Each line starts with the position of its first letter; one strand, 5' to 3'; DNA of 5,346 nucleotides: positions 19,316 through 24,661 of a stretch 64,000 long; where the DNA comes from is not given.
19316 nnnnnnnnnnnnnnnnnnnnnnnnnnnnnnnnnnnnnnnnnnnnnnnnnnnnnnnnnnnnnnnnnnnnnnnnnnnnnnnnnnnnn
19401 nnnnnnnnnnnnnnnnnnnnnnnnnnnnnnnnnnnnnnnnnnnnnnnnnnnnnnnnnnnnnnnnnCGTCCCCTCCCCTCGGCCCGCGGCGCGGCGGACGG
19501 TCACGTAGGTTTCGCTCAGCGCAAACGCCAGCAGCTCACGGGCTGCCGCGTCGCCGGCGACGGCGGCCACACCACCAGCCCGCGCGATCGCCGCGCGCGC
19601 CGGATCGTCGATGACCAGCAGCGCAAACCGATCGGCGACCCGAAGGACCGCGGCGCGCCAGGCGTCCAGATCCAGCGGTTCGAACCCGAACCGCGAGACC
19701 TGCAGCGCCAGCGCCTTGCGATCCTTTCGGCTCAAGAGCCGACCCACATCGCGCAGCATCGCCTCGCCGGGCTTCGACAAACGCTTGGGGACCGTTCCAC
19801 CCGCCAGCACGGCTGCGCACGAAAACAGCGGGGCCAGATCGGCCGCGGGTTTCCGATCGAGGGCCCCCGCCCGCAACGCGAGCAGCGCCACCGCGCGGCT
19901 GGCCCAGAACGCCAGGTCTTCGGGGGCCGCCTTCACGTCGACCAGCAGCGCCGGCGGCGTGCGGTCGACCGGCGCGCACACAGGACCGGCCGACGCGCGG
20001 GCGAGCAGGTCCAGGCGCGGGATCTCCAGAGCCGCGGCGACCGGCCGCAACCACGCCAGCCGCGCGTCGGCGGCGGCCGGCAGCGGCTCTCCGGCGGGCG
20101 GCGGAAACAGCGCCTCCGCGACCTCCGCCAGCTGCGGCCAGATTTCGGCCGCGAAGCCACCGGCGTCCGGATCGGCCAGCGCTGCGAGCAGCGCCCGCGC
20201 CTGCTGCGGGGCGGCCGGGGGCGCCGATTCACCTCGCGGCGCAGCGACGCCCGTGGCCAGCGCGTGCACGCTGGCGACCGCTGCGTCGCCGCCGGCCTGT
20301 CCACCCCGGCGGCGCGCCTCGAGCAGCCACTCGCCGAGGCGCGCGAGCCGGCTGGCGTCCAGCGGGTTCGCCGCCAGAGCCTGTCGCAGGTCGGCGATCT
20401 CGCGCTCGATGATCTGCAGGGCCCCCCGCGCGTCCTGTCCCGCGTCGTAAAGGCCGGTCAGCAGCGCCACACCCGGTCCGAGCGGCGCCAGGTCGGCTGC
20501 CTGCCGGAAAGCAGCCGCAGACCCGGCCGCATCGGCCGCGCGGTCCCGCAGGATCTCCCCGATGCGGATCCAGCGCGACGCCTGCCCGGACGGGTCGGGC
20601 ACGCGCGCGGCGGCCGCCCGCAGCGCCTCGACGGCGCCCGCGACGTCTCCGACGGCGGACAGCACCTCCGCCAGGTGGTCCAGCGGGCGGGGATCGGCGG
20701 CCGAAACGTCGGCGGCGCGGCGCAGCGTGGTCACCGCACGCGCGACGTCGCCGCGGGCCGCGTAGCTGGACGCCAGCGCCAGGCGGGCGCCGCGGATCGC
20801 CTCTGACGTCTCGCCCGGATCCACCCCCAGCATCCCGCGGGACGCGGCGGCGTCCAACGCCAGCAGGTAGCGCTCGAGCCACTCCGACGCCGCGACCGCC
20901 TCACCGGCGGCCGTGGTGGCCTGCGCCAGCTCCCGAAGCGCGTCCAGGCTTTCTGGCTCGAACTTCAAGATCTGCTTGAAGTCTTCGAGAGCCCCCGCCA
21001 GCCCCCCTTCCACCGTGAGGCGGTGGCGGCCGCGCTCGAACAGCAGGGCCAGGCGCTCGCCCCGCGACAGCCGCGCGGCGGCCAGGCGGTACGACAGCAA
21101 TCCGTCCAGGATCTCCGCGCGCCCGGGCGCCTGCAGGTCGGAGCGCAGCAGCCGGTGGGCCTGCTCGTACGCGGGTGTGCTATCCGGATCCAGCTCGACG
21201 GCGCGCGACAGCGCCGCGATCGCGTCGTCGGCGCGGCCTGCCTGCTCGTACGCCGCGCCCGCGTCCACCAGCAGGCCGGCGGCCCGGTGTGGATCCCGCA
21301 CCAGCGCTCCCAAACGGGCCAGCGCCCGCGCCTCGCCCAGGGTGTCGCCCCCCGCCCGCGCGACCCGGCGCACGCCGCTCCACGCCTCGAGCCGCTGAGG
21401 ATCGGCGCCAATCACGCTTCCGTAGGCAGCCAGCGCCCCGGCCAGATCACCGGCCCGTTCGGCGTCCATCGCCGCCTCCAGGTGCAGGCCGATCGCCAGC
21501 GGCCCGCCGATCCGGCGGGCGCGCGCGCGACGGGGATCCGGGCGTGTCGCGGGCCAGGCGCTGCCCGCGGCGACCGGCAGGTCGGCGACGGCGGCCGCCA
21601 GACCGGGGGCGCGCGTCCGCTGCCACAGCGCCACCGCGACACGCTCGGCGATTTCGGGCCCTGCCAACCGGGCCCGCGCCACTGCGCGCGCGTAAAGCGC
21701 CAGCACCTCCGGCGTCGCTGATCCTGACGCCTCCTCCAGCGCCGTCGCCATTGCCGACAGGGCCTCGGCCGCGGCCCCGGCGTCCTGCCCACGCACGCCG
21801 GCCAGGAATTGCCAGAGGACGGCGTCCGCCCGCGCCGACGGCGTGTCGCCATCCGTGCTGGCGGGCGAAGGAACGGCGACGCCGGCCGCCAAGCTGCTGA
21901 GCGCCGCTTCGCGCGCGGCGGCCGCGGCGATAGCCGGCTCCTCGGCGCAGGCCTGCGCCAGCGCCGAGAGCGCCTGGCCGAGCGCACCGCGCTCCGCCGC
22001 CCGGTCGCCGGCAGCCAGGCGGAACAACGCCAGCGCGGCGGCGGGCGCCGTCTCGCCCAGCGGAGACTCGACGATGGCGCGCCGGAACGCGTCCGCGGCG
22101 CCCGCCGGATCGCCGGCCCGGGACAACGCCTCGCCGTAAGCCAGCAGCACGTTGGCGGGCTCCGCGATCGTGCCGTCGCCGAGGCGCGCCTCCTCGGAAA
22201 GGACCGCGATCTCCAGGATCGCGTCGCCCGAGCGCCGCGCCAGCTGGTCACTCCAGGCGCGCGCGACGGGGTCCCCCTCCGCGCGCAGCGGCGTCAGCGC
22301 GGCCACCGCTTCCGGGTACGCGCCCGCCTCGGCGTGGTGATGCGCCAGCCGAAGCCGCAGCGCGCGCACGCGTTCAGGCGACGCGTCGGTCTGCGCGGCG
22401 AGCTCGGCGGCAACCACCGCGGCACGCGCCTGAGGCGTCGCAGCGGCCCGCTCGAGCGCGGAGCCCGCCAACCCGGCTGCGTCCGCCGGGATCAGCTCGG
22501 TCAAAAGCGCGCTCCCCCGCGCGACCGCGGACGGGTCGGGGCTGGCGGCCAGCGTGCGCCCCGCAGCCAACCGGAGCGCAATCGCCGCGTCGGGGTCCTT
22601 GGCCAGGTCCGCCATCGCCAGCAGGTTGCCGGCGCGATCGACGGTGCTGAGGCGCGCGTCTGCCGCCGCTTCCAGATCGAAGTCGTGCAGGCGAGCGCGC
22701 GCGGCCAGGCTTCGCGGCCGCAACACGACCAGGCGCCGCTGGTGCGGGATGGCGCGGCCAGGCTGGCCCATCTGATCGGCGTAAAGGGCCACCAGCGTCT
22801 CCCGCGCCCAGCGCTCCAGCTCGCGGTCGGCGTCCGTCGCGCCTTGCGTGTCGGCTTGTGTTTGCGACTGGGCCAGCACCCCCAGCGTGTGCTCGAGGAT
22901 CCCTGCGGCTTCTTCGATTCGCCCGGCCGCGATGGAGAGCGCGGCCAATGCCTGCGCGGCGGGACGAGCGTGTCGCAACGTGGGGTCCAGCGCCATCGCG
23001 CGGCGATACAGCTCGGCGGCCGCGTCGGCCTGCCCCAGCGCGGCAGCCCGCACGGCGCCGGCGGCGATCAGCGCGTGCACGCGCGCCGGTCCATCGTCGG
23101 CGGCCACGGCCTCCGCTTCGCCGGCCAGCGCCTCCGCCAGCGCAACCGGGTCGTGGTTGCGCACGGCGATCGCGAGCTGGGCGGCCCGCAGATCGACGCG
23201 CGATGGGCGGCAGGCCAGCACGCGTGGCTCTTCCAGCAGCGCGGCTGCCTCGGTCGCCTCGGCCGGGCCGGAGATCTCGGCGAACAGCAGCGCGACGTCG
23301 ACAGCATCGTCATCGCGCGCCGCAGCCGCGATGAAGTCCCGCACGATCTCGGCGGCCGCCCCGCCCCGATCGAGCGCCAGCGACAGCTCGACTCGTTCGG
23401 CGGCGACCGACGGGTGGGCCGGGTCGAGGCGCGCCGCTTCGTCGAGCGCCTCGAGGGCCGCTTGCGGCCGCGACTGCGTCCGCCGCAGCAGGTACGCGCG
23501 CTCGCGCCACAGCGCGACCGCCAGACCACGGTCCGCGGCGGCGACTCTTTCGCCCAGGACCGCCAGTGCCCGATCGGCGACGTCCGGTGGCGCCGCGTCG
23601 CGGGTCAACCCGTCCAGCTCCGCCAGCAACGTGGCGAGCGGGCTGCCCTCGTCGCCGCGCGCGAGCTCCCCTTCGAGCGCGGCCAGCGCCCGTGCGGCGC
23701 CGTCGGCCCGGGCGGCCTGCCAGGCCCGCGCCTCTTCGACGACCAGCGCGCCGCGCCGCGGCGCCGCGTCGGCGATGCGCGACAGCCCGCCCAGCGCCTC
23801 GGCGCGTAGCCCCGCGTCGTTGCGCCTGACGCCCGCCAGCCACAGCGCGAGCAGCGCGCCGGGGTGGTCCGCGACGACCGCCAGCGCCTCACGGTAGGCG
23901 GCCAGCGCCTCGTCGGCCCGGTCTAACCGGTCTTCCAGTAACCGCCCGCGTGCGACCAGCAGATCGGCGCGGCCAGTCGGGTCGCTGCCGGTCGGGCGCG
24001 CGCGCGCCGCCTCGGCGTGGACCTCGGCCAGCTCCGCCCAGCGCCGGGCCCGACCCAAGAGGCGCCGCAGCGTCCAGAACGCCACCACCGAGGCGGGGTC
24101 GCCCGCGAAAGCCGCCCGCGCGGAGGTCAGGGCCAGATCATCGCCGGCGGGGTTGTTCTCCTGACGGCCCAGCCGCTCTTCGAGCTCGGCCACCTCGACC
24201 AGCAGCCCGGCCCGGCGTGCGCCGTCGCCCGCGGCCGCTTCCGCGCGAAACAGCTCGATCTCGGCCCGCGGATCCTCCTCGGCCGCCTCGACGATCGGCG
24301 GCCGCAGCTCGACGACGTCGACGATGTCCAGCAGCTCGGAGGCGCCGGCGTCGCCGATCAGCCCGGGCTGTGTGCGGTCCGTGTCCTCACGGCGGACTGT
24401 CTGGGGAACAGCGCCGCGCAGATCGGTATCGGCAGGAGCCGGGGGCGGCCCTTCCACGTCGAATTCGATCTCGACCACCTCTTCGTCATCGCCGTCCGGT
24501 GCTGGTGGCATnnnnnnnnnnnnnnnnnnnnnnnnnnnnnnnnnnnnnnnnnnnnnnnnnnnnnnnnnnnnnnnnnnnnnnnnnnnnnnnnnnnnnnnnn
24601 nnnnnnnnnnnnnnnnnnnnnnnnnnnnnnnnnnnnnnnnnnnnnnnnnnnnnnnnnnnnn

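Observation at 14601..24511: Translationally coupled pair of paralogous ~1,650-aa TPR-like giants with acidic N-termini and a shared uncharacterised C-terminal domain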

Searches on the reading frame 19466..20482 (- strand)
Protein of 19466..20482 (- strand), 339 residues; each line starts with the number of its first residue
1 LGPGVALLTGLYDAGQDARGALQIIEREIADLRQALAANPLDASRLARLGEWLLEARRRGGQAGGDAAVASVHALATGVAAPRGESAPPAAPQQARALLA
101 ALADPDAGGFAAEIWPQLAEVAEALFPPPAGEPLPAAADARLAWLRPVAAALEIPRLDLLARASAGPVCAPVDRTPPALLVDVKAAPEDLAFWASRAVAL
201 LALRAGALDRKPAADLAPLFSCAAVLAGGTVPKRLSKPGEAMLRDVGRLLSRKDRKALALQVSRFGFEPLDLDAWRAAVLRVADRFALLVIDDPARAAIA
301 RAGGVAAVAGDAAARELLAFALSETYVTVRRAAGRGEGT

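Call 11: search_solved_structures(query=window:19466-20365:-, max_evalue=10)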
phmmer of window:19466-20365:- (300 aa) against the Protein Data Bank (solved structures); distinct sequences matched with E-value up to 10: 2.
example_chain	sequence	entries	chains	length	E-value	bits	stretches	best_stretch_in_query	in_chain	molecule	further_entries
9pep_A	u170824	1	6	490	0.36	13.5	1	194-274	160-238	Aminoacyl transferase sphA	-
9dos_A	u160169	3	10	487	1.1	11.8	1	194-274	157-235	8-amino-7-oxononanoate synthase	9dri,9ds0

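Call 16: find_homologous_proteins(query=window:19466-20482:-, max_evalue=0.001)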
Query window:19466-20482:- (339 aa): 7 proteins with E <= 0.001 among 8000 candidates.
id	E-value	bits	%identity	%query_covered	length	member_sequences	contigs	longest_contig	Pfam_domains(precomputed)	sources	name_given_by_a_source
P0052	1.6e-176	604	89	100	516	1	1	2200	-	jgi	jgi:tetratricopeptide (TPR) repeat protein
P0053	1.7e-176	604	89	100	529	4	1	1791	-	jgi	jgi:tetratricopeptide (TPR) repeat protein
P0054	5.9e-128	445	70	98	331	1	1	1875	-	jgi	jgi:hypothetical protein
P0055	1.3e-100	355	73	67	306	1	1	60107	-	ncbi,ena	-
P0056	4.8e-38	149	51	52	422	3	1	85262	-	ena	-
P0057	5.3e-32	129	90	23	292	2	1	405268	PF14559.13,PF13428.13,PF07719.24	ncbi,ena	-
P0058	1.7e-28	118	51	42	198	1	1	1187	-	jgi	jgi:hypothetical protein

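Call 75: predict_structure(alignment_id=A5)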
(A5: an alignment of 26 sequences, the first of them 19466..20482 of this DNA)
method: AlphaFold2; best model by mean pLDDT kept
length: 339 residues; sequences in the alignment: 26
mean_pLDDT: 89.4   pTM: 0.88
mean pLDDT of the five models: 89.4, 88.8, 85.8, 81.3, 81.3
residues with pLDDT >= 90: 240; 70-90: 79; 50-70: 18; < 50: 2
segments of 3 or more residues with pLDDT < 50: none
pLDDT, mean of each block of 10 residues (from residue 1): 79 91 92 93 94 90 81 88 64 89 82 90 92 94 93 95 91 94 91 96 94 93 91 89 96 93 75 91 95 93 94 96 91 67
secondary structure, 60 per line:
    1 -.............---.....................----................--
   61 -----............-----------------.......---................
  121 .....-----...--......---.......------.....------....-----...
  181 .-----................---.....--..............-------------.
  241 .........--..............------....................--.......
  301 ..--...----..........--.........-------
elements in order: H2-14 H18-38 H43-58 H66-77 H95-101 H105-125 E131-133 H136-141 H145-151 E158-162 E169-172 E178-181 H187-202 H206-210 H213-226 H240-249 H252-265 H272-291 H294-302 H312-321 H324-332

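Call 79: fold_search(model_id=the predicted structure, library=pdb)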
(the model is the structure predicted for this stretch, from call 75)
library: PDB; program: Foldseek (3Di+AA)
matches with E <= 10: 64; with E <= 0.001: 0
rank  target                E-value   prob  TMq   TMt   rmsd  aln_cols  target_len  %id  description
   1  8wdf                  7.3e-01  0.13  0.15  0.19  18.7       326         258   12  Chemoreceptor PilJ from Pseudomonas aeruginosa PA14 (released 2024-07-24)
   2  5dse_C                8.3e-01  0.06  0.12  0.07  19.5       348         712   14  Crystal Structure of the TTC7B/Hyccin Complex (released 2015-12-02)
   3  8j8p_C                1.7e+00  0.08  0.18  0.09  19.6       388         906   10  Structure of the four-component Paf1 complex from Saccharomyces eubayanus (released 2023-05-24)
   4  3dwc_B                1.8e+00  0.06  0.14  0.10  20.3       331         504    9  Trypanosoma Cruzi Metallocarboxypeptidase 1 (released 2008-09-09)
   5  9qhb                  2.5e+00  0.05  0.11  0.13  21.4       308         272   10  Crystal structure of 16-repeat CTPR protein with eliminated coordination sites (released 2025-10-22)
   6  9dze_f                2.6e+00  0.03  0.11  0.13  23.9       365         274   14  Computationally Designed Bifaceted Protein Nanomaterial pD5-14 (released 2024-10-30)
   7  7dhg_C                3.1e+00  0.04  0.15  0.12  24.0       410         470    9  Crystal structure of SARS-CoV-2 Orf9b complex with human TOM70 (released 2021-05-12)
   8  5dse_A                3.1e+00  0.02  0.12  0.08  19.6       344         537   14  Crystal Structure of the TTC7B/Hyccin Complex (released 2015-12-02)
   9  7wzb_A                3.2e+00  0.28  0.12  0.16   9.3        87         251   17  lipopolysaccharide assembly protein LapB (open) (released 2023-03-01)
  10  7vop_V                3.5e+00  0.03  0.12  0.07  19.9       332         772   11  Cryo-EM structure of Xenopus laevis nuclear pore complex cytoplasmic ring subunit (released 2022-02-02)
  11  5k7v_A                3.6e+00  0.04  0.13  0.16  20.6       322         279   13  Computational Design of Self-Assembling Cyclic Protein Homooligomers (released 2017-04-12)
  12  9a59_A                3.6e+00  0.03  0.15  0.12  20.3       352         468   13  Integrative model of MLEN-METQ by crosslinking MS and deep learning (released 2024-09-18)
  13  3tm8_A                4.0e+00  0.04  0.13  0.13  20.6       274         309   13  Bd1817, a HDG"Y"P protein from Bdellovibrio bacteriovorus (released 2011-10-19)
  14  3tmd                  4.1e+00  0.05  0.16  0.17  19.2       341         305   10  Bd1817, a HDG"Y"P protein from Bdellovibrio bacteriovorus (released 2011-10-19)
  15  7kdt_A                4.1e+00  0.03  0.14  0.11  22.6       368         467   11  Human Tom70 in complex with SARS CoV2 Orf9b (released 2020-10-21)
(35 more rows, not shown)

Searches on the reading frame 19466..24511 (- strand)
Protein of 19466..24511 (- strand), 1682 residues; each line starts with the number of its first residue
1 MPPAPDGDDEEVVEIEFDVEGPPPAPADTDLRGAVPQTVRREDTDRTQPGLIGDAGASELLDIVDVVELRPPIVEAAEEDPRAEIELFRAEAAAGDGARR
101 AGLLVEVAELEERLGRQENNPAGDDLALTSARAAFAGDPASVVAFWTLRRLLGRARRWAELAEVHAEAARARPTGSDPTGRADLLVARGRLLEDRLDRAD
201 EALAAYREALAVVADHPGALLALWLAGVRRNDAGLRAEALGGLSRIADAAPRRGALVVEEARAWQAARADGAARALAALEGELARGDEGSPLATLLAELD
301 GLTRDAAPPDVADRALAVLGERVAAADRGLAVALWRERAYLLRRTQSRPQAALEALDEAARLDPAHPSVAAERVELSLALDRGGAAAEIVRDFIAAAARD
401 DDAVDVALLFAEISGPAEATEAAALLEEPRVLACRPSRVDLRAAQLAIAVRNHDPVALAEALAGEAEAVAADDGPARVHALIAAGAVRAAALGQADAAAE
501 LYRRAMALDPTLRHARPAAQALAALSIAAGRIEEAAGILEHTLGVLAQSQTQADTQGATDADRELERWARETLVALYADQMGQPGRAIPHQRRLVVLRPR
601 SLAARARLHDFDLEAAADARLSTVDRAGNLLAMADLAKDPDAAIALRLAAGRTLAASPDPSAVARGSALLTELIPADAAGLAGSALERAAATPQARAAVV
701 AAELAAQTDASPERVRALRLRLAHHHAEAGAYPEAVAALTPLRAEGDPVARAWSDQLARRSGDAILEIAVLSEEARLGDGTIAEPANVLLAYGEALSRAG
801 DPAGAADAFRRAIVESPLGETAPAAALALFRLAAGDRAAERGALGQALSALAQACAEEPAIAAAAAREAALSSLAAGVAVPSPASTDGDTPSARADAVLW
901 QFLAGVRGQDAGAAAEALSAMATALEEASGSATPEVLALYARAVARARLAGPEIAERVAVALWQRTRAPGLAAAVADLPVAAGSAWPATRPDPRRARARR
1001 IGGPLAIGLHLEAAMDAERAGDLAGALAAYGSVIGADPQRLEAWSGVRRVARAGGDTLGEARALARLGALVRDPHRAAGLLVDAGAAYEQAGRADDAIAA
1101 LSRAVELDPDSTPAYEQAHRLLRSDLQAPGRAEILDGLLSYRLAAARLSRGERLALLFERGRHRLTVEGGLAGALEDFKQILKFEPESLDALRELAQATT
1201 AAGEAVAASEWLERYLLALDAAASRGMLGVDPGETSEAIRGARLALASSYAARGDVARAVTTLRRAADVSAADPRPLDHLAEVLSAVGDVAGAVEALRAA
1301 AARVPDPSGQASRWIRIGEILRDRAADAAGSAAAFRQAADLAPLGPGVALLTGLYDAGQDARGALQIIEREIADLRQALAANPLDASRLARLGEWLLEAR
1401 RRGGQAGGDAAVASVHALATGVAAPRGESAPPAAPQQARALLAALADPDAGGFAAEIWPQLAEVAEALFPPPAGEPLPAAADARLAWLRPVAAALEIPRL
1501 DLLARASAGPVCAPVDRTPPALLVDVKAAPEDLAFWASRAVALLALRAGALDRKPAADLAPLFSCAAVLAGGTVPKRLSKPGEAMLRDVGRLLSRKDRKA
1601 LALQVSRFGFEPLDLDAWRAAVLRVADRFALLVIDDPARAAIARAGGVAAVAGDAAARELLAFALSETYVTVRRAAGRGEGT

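Call 5: search_protein_families(library=pfam, proteins=[window:19466-24511:-], max_evalue=0.01)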
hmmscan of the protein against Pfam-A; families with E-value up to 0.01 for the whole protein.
window:19466-24511:- (1682 aa): 8 families
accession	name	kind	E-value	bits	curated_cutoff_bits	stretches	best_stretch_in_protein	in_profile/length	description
PF00515.34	TPR_1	-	3e-10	39.9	27.8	1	1085-1110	8-33/34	Tetratricopeptide repeat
PF13181.12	TPR_8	-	5e-10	39.2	25.7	0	1081-1110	4-33/34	Tetratricopeptide repeat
PF13414.12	TPR_11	-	2.9e-09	36.9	26.8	0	1085-1115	1-31/42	TPR repeat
PF07719.23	TPR_2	-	1.8e-08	34.3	27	1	1081-1110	4-33/34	Tetratricopeptide repeat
PF13174.12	TPR_6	-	1.2e-05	26.1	26.3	0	1084-1111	6-33/33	Tetratricopeptide repeat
PF13428.12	TPR_14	-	4.2e-05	24.3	23.5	1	1080-1118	3-41/44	Tetratricopeptide repeat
PF14559.12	TPR_19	-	0.00027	21.6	25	2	1171-1219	7-55/68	Tetratricopeptide repeat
PF10602.15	RPN7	-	0.0007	19.8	29.6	0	1235-1268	31-64/174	26S proteasome subunit RPN7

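Call 9: search_protein_families(library=ncbifam, proteins=[window:19466-24511:-], max_evalue=0.01)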
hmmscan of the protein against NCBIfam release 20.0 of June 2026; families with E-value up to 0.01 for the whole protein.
window:19466-24511:- (1682 aa): 6 families
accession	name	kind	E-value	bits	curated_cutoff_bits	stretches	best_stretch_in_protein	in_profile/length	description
NF040959.1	MamA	equivalog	2.4e-08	33.7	200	1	1063-1116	124-177/204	magnetosome protein MamA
NF033762.1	social_mot_Tgl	equivalog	0.00015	21.2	225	0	448-544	37-128/252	social motility TPR repeat lipoprotein Tgl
TIGR02552.1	LcrH_SycD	equivalog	0.00018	21.2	104.8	1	1244-1306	56-118/136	SycD/LcrH family type III secretion system chaperone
TIGR02521.1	type_IV_pilW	equivalog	0.00024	20.8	154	0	1237-1302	28-93/234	type IV pilus biogenesis/stability protein PilW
NF033920.0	C39_PA2778_fam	equivalog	0.0085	15.5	150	0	1105-1214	143-249/255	PA2778 family cysteine peptidase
NF047558.1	TPR_END_plus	domain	0.0091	15.9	32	0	1087-1110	8-31/56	TPR end-of-group domain-containing protein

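Call 78: search_protein_families(library=padloc, proteins=[window:19466-24511:-], max_evalue=0.001)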
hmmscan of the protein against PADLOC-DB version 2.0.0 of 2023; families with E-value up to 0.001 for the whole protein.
window:19466-24511:- (1682 aa): 0 families
